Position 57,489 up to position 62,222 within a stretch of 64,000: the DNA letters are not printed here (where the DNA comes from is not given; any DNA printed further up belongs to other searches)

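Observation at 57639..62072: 1,477-aa adhesin combining a ConA-like lectin domain, a beta-helix, six Ig repeats and the shared C-terminal module; the internal DNA repeats are recombination-prone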

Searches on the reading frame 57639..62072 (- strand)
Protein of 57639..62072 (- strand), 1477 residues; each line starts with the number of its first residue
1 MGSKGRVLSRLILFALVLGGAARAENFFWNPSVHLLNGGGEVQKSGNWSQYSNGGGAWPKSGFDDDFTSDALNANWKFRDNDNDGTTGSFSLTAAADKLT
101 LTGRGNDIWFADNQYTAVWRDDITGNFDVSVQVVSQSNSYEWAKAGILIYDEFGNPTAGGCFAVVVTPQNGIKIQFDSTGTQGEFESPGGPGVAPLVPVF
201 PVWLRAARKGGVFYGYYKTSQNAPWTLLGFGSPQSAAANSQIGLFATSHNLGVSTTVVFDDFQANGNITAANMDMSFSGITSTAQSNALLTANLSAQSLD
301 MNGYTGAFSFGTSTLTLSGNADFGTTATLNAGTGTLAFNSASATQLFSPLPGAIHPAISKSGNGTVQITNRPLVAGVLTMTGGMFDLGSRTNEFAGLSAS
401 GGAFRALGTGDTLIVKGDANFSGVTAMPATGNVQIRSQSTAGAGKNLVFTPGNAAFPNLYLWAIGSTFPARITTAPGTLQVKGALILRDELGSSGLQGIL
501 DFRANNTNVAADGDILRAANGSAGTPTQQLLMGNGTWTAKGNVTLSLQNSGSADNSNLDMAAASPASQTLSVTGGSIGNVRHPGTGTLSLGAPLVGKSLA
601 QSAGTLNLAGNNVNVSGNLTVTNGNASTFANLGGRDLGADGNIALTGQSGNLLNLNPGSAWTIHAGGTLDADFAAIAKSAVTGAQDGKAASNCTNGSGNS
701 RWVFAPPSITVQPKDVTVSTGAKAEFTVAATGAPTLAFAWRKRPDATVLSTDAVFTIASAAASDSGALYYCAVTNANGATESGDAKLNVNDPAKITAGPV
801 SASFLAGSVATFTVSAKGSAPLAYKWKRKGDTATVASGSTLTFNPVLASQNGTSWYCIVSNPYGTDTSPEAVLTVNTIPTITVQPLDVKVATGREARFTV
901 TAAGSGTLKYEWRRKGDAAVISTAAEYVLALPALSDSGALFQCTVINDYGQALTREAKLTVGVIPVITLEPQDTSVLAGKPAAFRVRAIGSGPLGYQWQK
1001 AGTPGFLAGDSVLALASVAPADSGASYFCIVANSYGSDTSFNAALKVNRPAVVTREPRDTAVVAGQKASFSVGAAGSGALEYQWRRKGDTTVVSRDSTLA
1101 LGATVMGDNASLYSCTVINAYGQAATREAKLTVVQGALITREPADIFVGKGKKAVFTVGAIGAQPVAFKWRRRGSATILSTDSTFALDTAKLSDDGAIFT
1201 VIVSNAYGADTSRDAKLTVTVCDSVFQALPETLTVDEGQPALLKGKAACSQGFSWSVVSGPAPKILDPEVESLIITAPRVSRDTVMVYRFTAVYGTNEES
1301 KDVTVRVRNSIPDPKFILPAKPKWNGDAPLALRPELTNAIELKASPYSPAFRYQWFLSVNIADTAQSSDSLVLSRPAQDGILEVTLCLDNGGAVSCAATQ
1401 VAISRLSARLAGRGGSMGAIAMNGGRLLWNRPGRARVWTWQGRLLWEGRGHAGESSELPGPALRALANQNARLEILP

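Call 3: search_protein_families(library=pfam, proteins=[window:57639-62072:-], max_evalue=0.1)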
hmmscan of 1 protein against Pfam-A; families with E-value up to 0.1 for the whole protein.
window:57639-62072:- (1477 aa): 6 families
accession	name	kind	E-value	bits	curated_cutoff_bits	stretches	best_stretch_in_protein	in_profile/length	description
PF13927.12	Ig_3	-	1e-40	138.6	30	5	706-775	1-78/78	Immunoglobulin domain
PF07679.22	I-set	-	1.8e-37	127.7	23.7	5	707-789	1-90/90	Immunoglobulin I-set domain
PF13895.12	Ig_2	-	1.1e-21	77.3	27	2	707-789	2-79/79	Immunoglobulin domain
PF22352.2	K319L-like_PKD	-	4.7e-07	30.2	27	0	1234-1307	6-84/84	K319L-like, PKD domain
PF07686.23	V-set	-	2.1e-05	25.1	26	0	749-789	69-108/109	Immunoglobulin V-set domain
PF17851.8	GH43_C2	-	0.012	15.8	22.7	1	65-263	2-201/203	Beta xylosidase C-terminal Concanavalin A-like domain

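Call 4: search_protein_families(library=ncbifam, proteins=[window:57639-62072:-], max_evalue=0.1)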
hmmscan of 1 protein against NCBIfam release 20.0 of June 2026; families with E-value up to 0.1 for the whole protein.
window:57639-62072:- (1477 aa): 0 families

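Call 9: find_homologous_proteins(query=window:57639-62072:-, max_evalue=0.00001)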
Query window:57639-62072:- (1477 aa): 45 proteins with E <= 0.00001 among 8000 candidates.
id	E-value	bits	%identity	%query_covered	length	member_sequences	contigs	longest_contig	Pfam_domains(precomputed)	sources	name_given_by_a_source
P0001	0.0e+0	3260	100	100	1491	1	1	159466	PF07679.23,PF13895.13,PF07686.24,PF13927.13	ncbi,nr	ncbi:MAG: hypothetical protein JWP91_3171 [Fibrobacteres bacterium]|nr:hypothetical protein [Fibroba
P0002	0.0e+0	1960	61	99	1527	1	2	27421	PF07679.23,PF13895.13,PF13927.13,PF00047.32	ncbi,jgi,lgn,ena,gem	-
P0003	0.0e+0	1901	60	99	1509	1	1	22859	PF07679.23,PF13895.13,PF13927.13,PF00047.32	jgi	jgi:hypothetical protein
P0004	0.0e+0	1901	61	100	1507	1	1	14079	PF07679.23,PF13895.13,PF13927.13,PF00047.32,PF07622.20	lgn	-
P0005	0.0e+0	1883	60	99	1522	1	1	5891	PF07679.23,PF13895.13,PF13927.13,PF00047.32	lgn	-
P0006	0.0e+0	1853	60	99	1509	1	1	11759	PF07679.23,PF13895.13,PF07686.24,PF13927.13,PF00047.32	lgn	-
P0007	0.0e+0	1775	59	73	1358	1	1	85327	PF07679.23,PF13895.13,PF13927.13,PF00047.32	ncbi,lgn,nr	ncbi:MAG: hypothetical protein JWO30_583 [Fibrobacteres bacterium]|nr:hypothetical protein [Fibrobac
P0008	0.0e+0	1771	56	99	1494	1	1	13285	PF07679.23,PF13895.13,PF07686.24,PF13927.13,PF00047.32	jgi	jgi:autotransporter-associated beta strand protein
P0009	0.0e+0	1557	53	75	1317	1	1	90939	PF07679.23,PF13895.13,PF13927.13,PF00047.32,PF19081.7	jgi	jgi:hypothetical protein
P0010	0.0e+0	1548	53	73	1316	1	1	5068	PF07679.23,PF13895.13,PF13927.13,PF00047.32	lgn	-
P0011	0.0e+0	1492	48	52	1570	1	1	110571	PF07679.23,PF13895.13,PF13927.13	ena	-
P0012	0.0e+0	1457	52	76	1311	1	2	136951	PF07679.23,PF13895.13,PF13927.13,PF00047.32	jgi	jgi:hypothetical protein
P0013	0.0e+0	1428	48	98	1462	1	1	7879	PF07679.23,PF13895.13,PF13927.13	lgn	-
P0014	0.0e+0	1413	48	98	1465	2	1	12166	PF07679.23,PF13895.13,PF13927.13,PF00047.32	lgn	-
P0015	0.0e+0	1413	49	98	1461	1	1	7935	PF07679.23,PF13895.13,PF13927.13,PF13473.13,PF00047.32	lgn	-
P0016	0.0e+0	1165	44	69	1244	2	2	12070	PF07679.23,PF13895.13,PF17851.9,PF13927.13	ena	-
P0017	0.0e+0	1163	45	69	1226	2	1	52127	PF07679.23,PF13895.13,PF17851.9,PF13927.13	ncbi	-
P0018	0.0e+0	1070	45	60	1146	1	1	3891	PF07679.23,PF13927.13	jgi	jgi:hypothetical protein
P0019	0.0e+0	1029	40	72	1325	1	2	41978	PF07679.23,PF13895.13,PF13927.13,PF00047.32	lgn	-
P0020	3.1e-278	945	59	53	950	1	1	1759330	PF07679.23,PF13927.13,PF07622.20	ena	-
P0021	1.6e-194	667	35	58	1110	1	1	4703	PF07679.23,PF13895.13,PF13927.13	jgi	jgi:hypothetical protein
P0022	3.4e-119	418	32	36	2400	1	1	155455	PF07679.23,PF13895.13,PF07686.24,PF24518.2,PF13927.13,PF11465.15,PF00047.32,PF25778.2,PF28321.1,PF06739.18,PF22854.3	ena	-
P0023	4.5e-79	285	33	36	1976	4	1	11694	PF07679.23,PF13895.13,PF07686.24,PF24518.2,PF13927.13,PF11465.15,PF00047.32,PF25778.2,PF28321.1,PF06739.18,PF22854.3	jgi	jgi:hypothetical protein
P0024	1.6e-66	243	33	31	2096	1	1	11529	PF07679.23,PF13895.13,PF07686.24,PF06439.19,PF13927.13,PF20418.4,PF13385.14,PF00047.32,PF02210.32,PF06739.18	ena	-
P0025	2.5e-64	236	32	36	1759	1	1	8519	PF07679.23,PF13895.13,PF07686.24,PF24518.2,PF13927.13,PF11465.15,PF00047.32,PF25778.2,PF28321.1,PF06739.18,PF22854.3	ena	-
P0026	6.7e-64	234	31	35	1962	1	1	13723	PF07686.24,PF11465.15,PF20418.4,PF00047.32,PF28321.1,PF22854.3,PF07679.23,PF13895.13,PF24518.2,PF13927.13,PF25778.2,PF06739.18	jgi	jgi:hypothetical protein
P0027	5.4e-53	198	29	31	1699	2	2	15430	PF07679.23,PF19408.6,PF13927.13,PF18962.8,PF19081.7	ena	-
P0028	8.6e-52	194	31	35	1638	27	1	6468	PF07679.23,PF13895.13,PF04151.22,PF07686.24,PF01833.31,PF13688.13,PF13927.13,PF00047.32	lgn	-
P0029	1.4e-36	144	31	30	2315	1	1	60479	PF00413.31,PF07679.23,PF13895.13,PF07686.24,PF13927.13,PF00047.32,PF13540.13,PF25390.2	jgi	jgi:hypothetical protein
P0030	3.6e-34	136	27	34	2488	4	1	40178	PF19406.6,PF07679.23,PF13927.13,PF18962.8,PF18911.7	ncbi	ncbi:MAG: PKD-like domain-containing protein, partial [Chryseolinea sp.]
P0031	2.2e-31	127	27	32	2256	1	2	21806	PF07679.23,PF07686.24,PF13927.13,PF18962.8,PF02012.27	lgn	-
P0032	1.3e-29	121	35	17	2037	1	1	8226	PF07679.23,PF13895.13,PF18887.6,PF07686.24,PF13205.13,PF13927.13,PF00047.32,PF01223.30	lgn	-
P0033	2.0e-29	120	36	11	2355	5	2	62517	PF09286.17,PF07679.23,PF13895.13,PF07686.24,PF13927.13,PF00047.32,PF28321.1,PF22854.3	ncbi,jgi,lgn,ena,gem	-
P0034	3.0e-26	110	34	11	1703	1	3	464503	PF07081.19,PF13360.14,PF13570.14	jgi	jgi:outer membrane protein assembly factor BamB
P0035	2.4e-24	103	32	32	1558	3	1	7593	PF07679.23,PF13895.13,PF07686.24,PF13927.13,PF00047.32,PF05345.19,PF01436.28,PF25021.2,PF06739.18,PF08450.19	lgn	-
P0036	3.3e-24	103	32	22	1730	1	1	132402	PF12951.14,PF07679.23,PF13895.13,PF13927.13,PF18676.7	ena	-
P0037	7.1e-22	95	28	35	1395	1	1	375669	PF07494.18,PF23381.2,PF00047.32,PF24684.2,PF01436.28,PF08450.19,PF07679.23,PF13895.13,PF13927.13,PF22971.3,PF09000.16,PF06739.18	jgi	jgi:predicted secreted protein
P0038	2.4e-21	93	33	21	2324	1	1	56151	PF12951.14,PF07679.23,PF13895.13,PF07686.24,PF13927.13,PF00047.32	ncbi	-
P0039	3.0e-19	86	33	13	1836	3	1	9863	PF09286.17,PF07679.23,PF13895.13,PF07686.24,PF13927.13,PF00047.32,PF28321.1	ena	-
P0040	5.4e-19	86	29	26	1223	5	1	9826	PF19408.6,PF13927.13,PF18962.8,PF19081.7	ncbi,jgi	jgi:hypothetical protein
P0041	4.7e-17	79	33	16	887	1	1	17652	PF07679.23,PF13895.13,PF13927.13,PF00047.32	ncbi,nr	ncbi:MAG TPA: hypothetical protein VJW76_11155 [Verrucomicrobiae bacterium]|nr:hypothetical protein 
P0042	2.7e-15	73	34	12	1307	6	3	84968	PF07679.23,PF13895.13,PF22352.3,PF07686.24,PF18483.9,PF13927.13,PF00047.32,PF00139.27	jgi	jgi:hypothetical protein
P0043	2.2e-14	70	28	12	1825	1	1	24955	PF07679.23,PF13895.13,PF07686.24,PF17164.11,PF07691.18,PF13927.13,PF03160.21,PF00047.32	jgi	jgi:hypothetical protein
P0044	2.3e-14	70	49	6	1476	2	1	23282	PF07679.23,PF13229.13,PF13895.13,PF13927.13,PF28492.1,PF05048.20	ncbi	ncbi:MAG TPA: immunoglobulin domain-containing protein [Verrucomicrobiae bacterium]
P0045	1.6e-10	57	43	6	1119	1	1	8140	PF07679.23,PF13895.13,PF06439.19,PF13927.13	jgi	jgi:hypothetical protein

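Call 49: find_encoding_contigs(protein=P0009, flank=10000, max_places=1)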
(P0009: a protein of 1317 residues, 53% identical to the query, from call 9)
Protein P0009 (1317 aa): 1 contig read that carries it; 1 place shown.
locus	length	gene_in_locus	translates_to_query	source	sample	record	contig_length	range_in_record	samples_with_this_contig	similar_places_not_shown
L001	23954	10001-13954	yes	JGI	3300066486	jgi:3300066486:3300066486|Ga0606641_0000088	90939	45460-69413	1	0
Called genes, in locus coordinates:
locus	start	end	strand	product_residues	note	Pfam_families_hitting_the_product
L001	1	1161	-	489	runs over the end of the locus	PF00072:Response_reg, PF00158:Sigma54_activat, PF14532:Sigma54_activ_2, PF07728:AAA_5 (weak), PF25601:AAA_lid_14, PF02954:HTH_8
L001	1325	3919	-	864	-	PF01839:FG-GAP (faint), PF13517:FG-GAP_3, PF00512:HisKA (weak), PF02518:HATPase_c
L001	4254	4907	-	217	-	-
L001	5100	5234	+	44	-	-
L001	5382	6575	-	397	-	PF03349:Toluene_X (weak)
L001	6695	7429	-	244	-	-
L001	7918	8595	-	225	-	PF13441:Gly-zipper_YMGG, PF05433:Rick_17kDa_Anti (faint), PF13488:Gly-zipper_Omp, PF00691:OmpA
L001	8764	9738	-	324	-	PF00892:EamA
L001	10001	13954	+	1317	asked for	PF00047:ig (faint), PF07679:I-set (weak), PF13895:Ig_2 (faint), PF13927:Ig_3 (weak), PF19081:Ig_7 (faint), PF07679:I-set (weak), PF13927:Ig_3 (weak)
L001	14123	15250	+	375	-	PF00072:Response_reg, PF08448:PAS_4 (faint)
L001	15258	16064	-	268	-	PF13677:MotB_plug, PF00691:OmpA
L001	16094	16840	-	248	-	PF20560:MotA_N, PF01618:MotA_ExbB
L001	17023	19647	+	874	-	PF00270:DEAD, PF13401:AAA_22 (faint), PF00271:Helicase_C, PF08482:HrpB_C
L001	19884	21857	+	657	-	PF00512:HisKA (faint), PF13188:PAS_8, PF02518:HATPase_c, PF00072:Response_reg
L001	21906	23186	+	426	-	PF13649:Methyltransf_25 (faint), PF05958:tRNA_U5-meth_tr, PF13847:Methyltransf_31 (weak)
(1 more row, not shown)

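Call 50: find_encoding_contigs(protein=P0002, flank=10000, max_places=1)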
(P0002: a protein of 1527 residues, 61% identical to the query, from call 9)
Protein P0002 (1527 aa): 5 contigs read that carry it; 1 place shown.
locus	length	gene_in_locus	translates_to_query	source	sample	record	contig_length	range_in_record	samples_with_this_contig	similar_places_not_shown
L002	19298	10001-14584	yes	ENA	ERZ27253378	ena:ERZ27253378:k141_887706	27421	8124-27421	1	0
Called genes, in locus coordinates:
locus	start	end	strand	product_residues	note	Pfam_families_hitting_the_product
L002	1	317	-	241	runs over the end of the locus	-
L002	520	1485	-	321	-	-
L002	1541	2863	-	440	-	PF03349:Toluene_X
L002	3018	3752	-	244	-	-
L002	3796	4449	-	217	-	-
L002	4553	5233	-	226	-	PF13441:Gly-zipper_YMGG, PF13488:Gly-zipper_Omp, PF00691:OmpA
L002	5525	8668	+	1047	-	PF07679:I-set (weak), PF13927:Ig_3 (weak)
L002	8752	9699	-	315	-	PF00892:EamA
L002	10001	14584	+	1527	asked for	PF13895:Ig_2 (faint), PF13927:Ig_3 (weak), PF00047:ig (faint), PF07679:I-set, PF13927:Ig_3 (weak), PF07679:I-set (weak), PF13927:Ig_3 (weak)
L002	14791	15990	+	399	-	PF00072:Response_reg, PF08448:PAS_4 (weak)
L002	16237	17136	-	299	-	PF13677:MotB_plug, PF00691:OmpA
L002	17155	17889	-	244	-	PF20560:MotA_N, PF01618:MotA_ExbB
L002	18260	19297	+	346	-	?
